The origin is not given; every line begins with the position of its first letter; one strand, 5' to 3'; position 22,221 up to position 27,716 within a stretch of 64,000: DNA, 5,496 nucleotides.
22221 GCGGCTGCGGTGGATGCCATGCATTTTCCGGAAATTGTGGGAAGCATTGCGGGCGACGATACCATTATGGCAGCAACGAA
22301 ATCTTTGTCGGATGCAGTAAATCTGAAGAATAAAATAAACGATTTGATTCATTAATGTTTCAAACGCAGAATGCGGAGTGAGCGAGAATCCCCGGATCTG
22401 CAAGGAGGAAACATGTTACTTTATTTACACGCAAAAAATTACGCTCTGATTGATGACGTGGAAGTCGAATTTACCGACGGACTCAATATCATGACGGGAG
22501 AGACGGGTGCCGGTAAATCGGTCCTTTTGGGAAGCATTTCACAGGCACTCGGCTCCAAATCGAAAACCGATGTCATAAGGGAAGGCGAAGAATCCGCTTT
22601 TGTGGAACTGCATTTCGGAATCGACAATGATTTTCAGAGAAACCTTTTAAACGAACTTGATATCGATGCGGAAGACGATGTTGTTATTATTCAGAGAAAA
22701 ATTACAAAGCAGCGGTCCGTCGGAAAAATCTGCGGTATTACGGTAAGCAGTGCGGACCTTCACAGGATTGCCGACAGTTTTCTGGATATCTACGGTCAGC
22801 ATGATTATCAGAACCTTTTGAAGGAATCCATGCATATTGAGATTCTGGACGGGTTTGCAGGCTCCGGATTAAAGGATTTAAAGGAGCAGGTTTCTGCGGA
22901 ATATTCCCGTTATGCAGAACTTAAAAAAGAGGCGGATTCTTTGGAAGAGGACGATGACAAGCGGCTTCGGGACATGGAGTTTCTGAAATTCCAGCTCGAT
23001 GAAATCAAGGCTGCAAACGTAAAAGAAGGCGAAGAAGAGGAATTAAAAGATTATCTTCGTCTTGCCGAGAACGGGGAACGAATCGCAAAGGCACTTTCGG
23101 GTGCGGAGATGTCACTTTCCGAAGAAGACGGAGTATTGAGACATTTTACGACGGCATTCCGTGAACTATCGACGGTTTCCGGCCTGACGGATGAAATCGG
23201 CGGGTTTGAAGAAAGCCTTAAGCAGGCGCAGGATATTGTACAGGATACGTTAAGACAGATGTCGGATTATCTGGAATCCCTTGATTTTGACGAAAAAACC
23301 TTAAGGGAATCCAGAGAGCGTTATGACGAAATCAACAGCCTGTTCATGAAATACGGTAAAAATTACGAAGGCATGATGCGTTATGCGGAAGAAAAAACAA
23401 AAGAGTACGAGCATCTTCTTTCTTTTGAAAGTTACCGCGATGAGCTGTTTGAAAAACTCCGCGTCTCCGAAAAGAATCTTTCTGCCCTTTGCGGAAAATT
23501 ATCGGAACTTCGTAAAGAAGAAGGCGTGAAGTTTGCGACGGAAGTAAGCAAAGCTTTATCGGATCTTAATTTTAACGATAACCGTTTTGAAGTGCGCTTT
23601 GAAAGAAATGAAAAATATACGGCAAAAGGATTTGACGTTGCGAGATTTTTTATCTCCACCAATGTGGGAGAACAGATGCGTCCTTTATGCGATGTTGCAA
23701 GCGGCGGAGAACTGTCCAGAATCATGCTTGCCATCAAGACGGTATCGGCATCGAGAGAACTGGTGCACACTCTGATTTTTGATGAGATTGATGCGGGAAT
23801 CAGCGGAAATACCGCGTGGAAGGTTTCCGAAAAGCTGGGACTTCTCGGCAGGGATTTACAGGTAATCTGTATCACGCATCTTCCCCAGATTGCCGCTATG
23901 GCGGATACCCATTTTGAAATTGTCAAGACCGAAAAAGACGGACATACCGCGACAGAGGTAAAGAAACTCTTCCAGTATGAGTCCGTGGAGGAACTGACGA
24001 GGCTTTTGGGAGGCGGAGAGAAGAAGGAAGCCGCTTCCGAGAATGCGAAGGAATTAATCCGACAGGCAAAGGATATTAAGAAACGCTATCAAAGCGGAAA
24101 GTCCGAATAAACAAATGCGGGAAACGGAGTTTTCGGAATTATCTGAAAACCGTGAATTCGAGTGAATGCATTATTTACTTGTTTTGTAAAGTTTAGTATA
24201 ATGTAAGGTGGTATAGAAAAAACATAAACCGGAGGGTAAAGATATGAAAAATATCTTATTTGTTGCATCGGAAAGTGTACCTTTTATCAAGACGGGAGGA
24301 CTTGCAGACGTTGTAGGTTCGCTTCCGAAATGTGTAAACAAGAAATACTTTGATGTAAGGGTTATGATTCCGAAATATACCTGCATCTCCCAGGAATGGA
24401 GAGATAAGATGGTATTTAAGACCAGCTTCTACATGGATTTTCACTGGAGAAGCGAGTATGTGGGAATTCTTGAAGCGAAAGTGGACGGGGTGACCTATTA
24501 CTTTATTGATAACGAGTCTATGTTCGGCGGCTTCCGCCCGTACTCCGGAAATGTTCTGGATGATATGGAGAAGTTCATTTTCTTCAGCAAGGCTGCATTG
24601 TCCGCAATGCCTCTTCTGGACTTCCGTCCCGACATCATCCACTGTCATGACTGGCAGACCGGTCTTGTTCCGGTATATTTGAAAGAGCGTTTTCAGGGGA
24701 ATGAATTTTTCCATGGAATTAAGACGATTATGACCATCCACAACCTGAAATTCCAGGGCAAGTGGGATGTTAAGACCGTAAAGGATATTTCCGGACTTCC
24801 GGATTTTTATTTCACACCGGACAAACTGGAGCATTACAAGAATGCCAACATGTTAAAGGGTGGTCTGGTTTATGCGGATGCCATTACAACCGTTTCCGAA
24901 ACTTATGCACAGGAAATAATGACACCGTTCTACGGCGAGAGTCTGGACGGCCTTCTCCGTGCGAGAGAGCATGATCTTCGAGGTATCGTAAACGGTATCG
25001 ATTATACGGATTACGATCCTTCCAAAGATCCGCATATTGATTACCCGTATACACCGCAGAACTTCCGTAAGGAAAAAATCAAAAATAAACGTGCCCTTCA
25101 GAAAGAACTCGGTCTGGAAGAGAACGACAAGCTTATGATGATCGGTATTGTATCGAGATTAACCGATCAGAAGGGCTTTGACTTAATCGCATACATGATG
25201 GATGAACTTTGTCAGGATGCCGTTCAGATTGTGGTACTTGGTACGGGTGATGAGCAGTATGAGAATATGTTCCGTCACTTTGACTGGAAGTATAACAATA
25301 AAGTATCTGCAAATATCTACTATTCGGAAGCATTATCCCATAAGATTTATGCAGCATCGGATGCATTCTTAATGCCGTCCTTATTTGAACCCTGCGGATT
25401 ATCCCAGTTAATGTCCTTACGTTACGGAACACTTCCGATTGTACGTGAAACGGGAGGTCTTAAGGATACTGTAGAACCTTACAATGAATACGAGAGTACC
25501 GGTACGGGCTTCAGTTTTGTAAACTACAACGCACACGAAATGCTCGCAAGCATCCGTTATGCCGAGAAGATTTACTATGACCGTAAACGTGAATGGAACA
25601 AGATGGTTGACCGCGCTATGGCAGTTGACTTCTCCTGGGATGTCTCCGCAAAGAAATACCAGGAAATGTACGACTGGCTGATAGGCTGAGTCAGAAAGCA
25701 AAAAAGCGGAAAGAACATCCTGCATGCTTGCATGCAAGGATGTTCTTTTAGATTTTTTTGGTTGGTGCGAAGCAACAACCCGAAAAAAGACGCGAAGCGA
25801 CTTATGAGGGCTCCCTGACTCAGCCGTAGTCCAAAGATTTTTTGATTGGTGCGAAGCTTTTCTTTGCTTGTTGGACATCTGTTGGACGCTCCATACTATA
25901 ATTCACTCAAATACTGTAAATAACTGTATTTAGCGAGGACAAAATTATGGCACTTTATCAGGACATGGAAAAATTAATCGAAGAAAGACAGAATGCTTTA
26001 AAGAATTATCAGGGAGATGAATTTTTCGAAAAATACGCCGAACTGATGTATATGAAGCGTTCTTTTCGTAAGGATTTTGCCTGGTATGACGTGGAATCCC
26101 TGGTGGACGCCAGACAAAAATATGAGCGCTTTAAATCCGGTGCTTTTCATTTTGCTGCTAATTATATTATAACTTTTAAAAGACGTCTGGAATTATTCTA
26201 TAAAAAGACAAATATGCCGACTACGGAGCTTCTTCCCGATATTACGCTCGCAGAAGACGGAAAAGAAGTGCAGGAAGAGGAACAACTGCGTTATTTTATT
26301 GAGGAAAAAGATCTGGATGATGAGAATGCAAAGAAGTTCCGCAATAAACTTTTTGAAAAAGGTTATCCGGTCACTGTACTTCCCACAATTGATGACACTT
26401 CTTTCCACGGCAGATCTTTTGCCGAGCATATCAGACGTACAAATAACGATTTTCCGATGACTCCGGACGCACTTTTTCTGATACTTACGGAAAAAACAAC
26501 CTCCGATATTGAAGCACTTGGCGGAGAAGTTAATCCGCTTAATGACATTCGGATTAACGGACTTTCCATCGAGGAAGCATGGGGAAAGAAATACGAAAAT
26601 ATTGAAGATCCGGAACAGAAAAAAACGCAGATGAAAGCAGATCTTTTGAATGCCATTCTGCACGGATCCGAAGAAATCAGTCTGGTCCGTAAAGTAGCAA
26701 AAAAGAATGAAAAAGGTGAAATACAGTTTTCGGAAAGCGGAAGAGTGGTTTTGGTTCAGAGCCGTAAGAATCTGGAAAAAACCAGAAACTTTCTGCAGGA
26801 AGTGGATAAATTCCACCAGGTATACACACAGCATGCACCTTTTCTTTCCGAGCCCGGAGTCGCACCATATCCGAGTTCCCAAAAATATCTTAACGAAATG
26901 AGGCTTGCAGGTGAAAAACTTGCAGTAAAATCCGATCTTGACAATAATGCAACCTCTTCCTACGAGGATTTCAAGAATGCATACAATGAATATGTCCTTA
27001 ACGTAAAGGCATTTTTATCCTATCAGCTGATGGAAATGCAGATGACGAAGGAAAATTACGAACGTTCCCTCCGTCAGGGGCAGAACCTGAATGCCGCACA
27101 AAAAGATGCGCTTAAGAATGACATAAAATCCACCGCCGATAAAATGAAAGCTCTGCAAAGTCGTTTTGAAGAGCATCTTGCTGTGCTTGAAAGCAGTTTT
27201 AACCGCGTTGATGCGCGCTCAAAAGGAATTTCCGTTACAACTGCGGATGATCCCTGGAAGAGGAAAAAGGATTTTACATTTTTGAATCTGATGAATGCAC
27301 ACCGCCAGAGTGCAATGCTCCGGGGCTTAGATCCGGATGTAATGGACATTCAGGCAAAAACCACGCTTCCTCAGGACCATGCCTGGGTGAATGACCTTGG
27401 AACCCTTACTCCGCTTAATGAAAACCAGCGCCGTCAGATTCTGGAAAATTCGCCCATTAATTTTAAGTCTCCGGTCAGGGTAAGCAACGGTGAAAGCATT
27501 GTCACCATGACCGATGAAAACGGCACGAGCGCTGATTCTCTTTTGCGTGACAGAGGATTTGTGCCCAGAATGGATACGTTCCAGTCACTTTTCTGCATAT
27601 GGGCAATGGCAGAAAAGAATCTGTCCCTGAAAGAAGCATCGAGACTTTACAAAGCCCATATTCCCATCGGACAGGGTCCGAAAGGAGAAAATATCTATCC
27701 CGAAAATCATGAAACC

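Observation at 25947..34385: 2812-aa orphan giant protein between glgA and rqcH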

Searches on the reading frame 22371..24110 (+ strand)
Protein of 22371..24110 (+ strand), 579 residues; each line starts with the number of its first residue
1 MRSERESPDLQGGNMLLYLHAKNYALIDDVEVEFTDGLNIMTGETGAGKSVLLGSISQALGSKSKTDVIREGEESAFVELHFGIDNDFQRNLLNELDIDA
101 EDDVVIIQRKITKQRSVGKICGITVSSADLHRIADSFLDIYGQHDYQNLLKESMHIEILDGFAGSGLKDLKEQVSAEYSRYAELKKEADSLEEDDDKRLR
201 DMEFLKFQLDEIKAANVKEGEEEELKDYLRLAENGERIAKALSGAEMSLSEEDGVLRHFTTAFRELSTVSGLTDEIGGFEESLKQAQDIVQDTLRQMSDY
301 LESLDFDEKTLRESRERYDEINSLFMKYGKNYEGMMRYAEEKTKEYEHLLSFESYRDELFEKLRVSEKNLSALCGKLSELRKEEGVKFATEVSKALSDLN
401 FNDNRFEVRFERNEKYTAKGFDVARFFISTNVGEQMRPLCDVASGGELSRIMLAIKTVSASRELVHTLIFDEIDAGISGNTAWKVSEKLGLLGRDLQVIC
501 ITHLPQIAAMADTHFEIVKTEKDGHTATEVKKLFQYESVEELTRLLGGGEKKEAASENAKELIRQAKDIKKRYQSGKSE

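Call 10: search_protein_families(library=pfam, proteins=[window:22371-24110:+])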
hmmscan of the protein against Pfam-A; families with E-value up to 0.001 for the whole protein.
window:22371-24110:+ (579 aa): 3 families
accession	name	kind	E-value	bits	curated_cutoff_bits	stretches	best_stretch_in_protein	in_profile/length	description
PF02463.25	SMC_N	-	6.2e-14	52.4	40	1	22-522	11-216/220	RecF/RecN/SMC N terminal domain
PF13476.12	AAA_23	-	2.8e-09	38.4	27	1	19-227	2-191/201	AAA domain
PF13175.12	AAA_15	-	3.2e-08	34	32.1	1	19-508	6-374/374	AAA ATPase domain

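Call 89: find_related_loci(query=window:22371-24110:+, collection=genome_contigs, flank=1000)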
Query window:22371-24110:+ (579 aa) in genome_contigs; peptide patterns used: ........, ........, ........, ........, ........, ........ (x = any residue, [..] = any of these).
191 stretches matched a pattern; 155 encode a relative of the query (tblastn E <= 1e-3); the best 80 are kept; 80 distinct loci.
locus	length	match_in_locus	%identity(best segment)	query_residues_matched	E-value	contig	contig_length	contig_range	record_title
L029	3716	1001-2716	84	6-576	0e+0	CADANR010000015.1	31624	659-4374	MAG: uncultured Lachnospiraceae bacterium isolate RUG13462 genome assembly, contig: RUG13462_asm_15, whole genome shotgu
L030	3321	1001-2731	82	1-575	0e+0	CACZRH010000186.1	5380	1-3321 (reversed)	MAG: uncultured Lachnospiraceae bacterium isolate RUG12880 genome assembly, contig: RUG12880_asm_186, whole genome shotg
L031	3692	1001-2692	68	12-575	0e+0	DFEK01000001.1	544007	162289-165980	MAG TPA_asm: Lachnospiraceae bacterium UBA3804 UBA3804_contig_472, whole genome shotgun sequence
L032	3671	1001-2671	70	14-570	0e+0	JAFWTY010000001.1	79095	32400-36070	MAG: Lachnospiraceae bacterium isolate RGIG6068 Sheep_Omasum-5__c7159, whole genome shotgun sequence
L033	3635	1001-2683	66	11-572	0e+0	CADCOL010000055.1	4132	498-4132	MAG: uncultured Lachnospiraceae bacterium isolate RUG14833 genome assembly, contig: RUG14833_asm_55, whole genome shotgu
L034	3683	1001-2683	65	11-572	0e+0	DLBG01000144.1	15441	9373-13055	MAG TPA_asm: Lachnospiraceae bacterium UBA7027 UBA7027_contig_77246, whole genome shotgun sequence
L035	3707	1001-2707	63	4-572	0e+0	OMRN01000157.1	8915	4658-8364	uncultured Lachnospiraceae bacterium isolate RUG781 genome assembly, contig: k87_11079750, whole genome shotgun sequence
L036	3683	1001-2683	47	11-570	1e-151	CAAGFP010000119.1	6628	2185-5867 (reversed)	MAG TPA_asm: Lachnospiraceae bacterium, isolate HGM12582, WGS project CAAGFP010000000 data, contig: SRS476193_48_k119_16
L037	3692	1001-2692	46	11-572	3e-148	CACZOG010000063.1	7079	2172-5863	MAG: uncultured Lachnospiraceae bacterium isolate RUG12797 genome assembly, contig: RUG12797_asm_63, whole genome shotgu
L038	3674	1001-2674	47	15-570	8e-148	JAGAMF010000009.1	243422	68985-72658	MAG: Lachnospiraceae bacterium isolate RGIG8570 Water_deer_Cecum-3__c120, whole genome shotgun sequence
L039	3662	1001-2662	46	14-571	4e-144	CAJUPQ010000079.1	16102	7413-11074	MAG TPA_asm: uncultured Hungatella sp. isolate MGBC163323 genome assembly, contig: MGBC163323.79, whole genome shotgun s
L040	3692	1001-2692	44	9-571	2e-143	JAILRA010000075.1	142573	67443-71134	MAG: Lachnospiraceae bacterium isolate RUI372 k141_3111812_flag=0_multi=43.9970_len=142573, whole genome shotgun sequenc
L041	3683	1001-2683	45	15-577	9e-142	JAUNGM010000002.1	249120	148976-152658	MAG: Eubacteriales bacterium isolate S26M_St_56 NODE_3_length_249120_cov_120.068516, whole genome shotgun sequence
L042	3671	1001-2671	44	11-570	1e-141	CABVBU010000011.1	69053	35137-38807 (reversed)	MAG TPA_asm: uncultured Clostridium sp. isolate MGYG-HGUT-04582 genome assembly, contig: GUT_GENOME283627_11, whole geno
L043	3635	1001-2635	46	14-562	3e-141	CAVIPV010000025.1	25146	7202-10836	Prevotella sp. isolate H07655-L1_cleanbin_000023 genome assembly, contig: Spades_H07655-L1_contig_1277, whole genome sho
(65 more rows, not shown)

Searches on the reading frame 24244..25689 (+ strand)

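Call 10: search_protein_families(library=pfam, proteins=[window:24244-25689:+])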
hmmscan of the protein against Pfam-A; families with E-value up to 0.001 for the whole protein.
window:24244-25689:+ (481 aa): 6 families
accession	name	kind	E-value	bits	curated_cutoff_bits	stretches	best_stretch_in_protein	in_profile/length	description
PF08323.17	Glyco_transf_5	-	2.4e-85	286.5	22.7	1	3-239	1-238/239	Starch synthase catalytic domain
PF00534.26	Glycos_transf_1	-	4.6e-15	56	26.4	1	292-444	10-159/172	Glycosyl transferases group 1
PF13692.12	Glyco_trans_1_4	-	2e-09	38.3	27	1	300-413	4-118/142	Glycosyl transferases group 1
PF13439.12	Glyco_transf_4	-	3.2e-07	31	28.5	1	124-226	68-149/170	Glycosyltransferase Family 4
PF20706.3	GT4-conflict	-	0.00013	21.5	26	0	298-425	198-335/385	Family 4 Glycosyltransferase in conflict systems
PF13579.12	Glyco_trans_4_4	-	0.00016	22.5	29.7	1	125-225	68-142/158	Glycosyl transferase 4-like domain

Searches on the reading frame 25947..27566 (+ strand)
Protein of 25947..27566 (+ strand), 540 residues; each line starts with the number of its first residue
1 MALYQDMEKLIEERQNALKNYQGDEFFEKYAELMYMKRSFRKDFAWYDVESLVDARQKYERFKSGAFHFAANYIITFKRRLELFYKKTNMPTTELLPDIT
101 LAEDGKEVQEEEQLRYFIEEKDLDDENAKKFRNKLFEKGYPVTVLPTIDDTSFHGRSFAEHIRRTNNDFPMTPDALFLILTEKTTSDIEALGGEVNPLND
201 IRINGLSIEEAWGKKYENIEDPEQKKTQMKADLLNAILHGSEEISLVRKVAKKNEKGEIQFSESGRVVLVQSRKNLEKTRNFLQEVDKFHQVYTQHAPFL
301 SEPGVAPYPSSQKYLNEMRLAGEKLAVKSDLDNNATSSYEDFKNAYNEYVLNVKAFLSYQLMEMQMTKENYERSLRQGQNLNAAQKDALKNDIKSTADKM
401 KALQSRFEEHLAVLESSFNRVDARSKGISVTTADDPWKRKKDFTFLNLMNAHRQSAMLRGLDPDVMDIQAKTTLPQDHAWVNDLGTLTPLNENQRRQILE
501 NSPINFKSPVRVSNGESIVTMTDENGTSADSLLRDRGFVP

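Call 124: predict_structure(alignment_id=A7)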
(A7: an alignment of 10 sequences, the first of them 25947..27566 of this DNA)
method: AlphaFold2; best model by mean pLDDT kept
length: 540 residues; sequences in the alignment: 10
mean_pLDDT: 65.1   pTM: 0.43
mean pLDDT of the five models: 65.1, 64.1, 61.8, 59.5, 57.9
residues with pLDDT >= 90: 52; 70-90: 209; 50-70: 128; < 50: 151
segments of 3 or more residues with pLDDT < 50: 97-119, 132-156, 187-191, 427-478, 480-516, 537-540
pLDDT, mean of each block of 10 residues (from residue 1): 76 79 77 79 56 77 82 77 67 50 31 45 54 39 26 49 57 77 57 66 85 83 84 74 72 69 67 62 79 80 78 90 87 58 88 91 90 85 88 91 90 91 62 33 32 33 31 42 44 45 34 43 58 55
secondary structure, 60 per line:
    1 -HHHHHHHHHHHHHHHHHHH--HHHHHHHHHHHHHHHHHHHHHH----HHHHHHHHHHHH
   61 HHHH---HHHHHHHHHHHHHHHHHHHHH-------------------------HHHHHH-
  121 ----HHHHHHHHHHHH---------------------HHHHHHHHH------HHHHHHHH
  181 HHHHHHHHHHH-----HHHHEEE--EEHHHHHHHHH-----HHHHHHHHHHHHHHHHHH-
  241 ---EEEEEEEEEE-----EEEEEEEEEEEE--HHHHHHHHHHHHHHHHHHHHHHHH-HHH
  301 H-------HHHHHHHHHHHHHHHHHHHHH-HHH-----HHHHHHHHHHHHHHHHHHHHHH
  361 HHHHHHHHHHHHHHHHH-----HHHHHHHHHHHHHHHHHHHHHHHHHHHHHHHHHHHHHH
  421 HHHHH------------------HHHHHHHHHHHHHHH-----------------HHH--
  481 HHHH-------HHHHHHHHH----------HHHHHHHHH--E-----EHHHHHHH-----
elements in order: H2-20 H23-44 H49-64 H68-88 H114-119 H125-136 H158-166 H173-191 H197-200 E201-203 H208-216 H222-239 E244-253 E259-270 H273-296 H298-301 H309-329 H339-377 H383-425 H444-458 H481-484 H492-500 H511-519 H529-535

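Call 126: fold_search(model_id=the predicted structure, library=pdb)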
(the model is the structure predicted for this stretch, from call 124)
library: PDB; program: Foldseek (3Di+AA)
matches with E <= 10: 681; with E <= 0.001: 0
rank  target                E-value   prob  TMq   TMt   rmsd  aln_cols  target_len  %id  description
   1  8d9o                  6.0e-02  0.94  0.14  0.30  11.8       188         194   10  De Novo Photosynthetic Reaction Center Protein in Apo-State (released 2022-09-28)
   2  8as8_E                6.5e-02  0.38  0.13  0.14  37.4       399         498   14  E. coli Wadjet JetABC monomer (released 2022-12-14)
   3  5vju                  7.2e-02  0.69  0.11  0.23  13.0       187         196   11  De Novo Photosynthetic Reaction Center Protein Variant Equipped with His-Tyr H-bond, Heme B, and Cd(II) ions (released 2018-04-25)
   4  6z0c_A                9.0e-02  0.98  0.16  0.39  12.2       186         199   10  Structure of in silico modelled artificial Maquette-3 protein (released 2021-03-17)
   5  8d9p                  9.9e-02  0.84  0.13  0.28  12.2       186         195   12  De Novo Photosynthetic Reaction Center Protein Equipped with Heme B and Mn(II) cations (released 2022-09-28)
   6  6z0c_C                1.4e-01  0.97  0.16  0.39  12.2       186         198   10  Structure of in silico modelled artificial Maquette-3 protein (released 2021-03-17)
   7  3fyq                  1.4e-01  0.33  0.09  0.20  22.8       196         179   12  Structure of Drosophila melanogaster talin IBS2 domain (residues 1981-2168) (released 2009-02-03)
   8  4nqi_D                2.0e-01  0.47  0.11  0.22  24.6       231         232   12  Structure of the N-terminal I-BAR domain (1-259) of D.Discoideum IBARa (released 2014-02-05)
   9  6z0c_D                2.5e-01  0.91  0.16  0.37  12.7       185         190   12  Structure of in silico modelled artificial Maquette-3 protein (released 2021-03-17)
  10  8a1g_A                2.6e-01  0.82  0.13  0.30  27.4       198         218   10  Structure of the SNX1-SNX5 complex (released 2023-06-14)
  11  2efk                  2.6e-01  0.63  0.12  0.22  42.0       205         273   11  Crystal structure of the EFC domain of Cdc42-interacting protein 4 (released 2007-05-29)
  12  8xn1_A                2.7e-01  0.23  0.11  0.16  25.7       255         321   11  Cryo-EM structure of human ZnT3, in the presence of zinc, determined in an inward-facing conformation (released 2024-10-30)
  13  4nqi_A                3.3e-01  0.35  0.12  0.21  23.3       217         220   10  Structure of the N-terminal I-BAR domain (1-259) of D.Discoideum IBARa (released 2014-02-05)
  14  3caz_B                3.4e-01  0.60  0.14  0.31  21.4       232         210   11  Crystal structure of a BAR protein from Galdieria sulphuraria (released 2008-03-04)
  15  4avm                  3.6e-01  0.15  0.09  0.16  25.0       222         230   16  Crystal structure of the N-BAR domain of human bridging integrator 2. (released 2012-06-20)
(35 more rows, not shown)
